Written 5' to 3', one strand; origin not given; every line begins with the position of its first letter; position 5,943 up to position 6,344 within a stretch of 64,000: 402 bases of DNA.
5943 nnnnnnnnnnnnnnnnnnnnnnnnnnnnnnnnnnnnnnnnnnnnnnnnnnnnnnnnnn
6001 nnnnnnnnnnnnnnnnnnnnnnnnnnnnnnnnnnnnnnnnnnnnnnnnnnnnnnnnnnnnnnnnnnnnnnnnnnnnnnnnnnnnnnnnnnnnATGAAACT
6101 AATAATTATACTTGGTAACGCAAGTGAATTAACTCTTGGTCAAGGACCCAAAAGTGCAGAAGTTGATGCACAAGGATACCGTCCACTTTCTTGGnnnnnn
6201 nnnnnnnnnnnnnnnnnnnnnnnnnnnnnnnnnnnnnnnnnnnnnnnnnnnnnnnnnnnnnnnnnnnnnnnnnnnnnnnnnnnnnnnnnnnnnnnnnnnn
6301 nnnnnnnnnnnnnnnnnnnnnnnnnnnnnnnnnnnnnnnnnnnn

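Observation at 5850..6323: Fifth, orphan lasso precursor between the two MutS-peptidase paralogues, with its own promoter/leader copy and terminator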

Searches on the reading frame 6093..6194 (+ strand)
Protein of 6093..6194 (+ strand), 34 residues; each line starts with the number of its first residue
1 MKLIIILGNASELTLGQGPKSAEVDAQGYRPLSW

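Call 60: search_protein_families(library=ncbifam, proteins=[window:6093-6194:+], max_evalue=0.01)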
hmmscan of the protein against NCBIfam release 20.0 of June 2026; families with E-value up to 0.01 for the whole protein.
window:6093-6194:+ (34 aa): 1 family
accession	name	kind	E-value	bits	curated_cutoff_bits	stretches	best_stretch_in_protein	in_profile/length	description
NF033525.2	lasso_albusnod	subfamily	0.00012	22.4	30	1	3-23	17-37/44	albusnodin family lasso peptide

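Call 62: list_cluster_members(proteins=[window:6093-6194:+, window:10316-10417:+, window:10436-10537:+, window:10545-10649:+, window:10680-10787:+])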
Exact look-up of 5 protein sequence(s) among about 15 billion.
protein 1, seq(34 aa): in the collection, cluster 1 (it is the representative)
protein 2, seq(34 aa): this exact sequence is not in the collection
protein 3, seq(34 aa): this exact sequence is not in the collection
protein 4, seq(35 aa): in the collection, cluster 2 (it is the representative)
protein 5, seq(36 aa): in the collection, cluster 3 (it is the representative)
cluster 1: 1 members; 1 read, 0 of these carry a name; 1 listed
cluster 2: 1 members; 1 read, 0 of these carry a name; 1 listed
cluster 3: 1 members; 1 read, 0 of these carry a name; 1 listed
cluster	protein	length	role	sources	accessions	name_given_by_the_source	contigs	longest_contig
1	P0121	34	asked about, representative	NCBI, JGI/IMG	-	-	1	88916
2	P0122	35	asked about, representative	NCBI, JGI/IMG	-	-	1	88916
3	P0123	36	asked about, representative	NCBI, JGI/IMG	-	-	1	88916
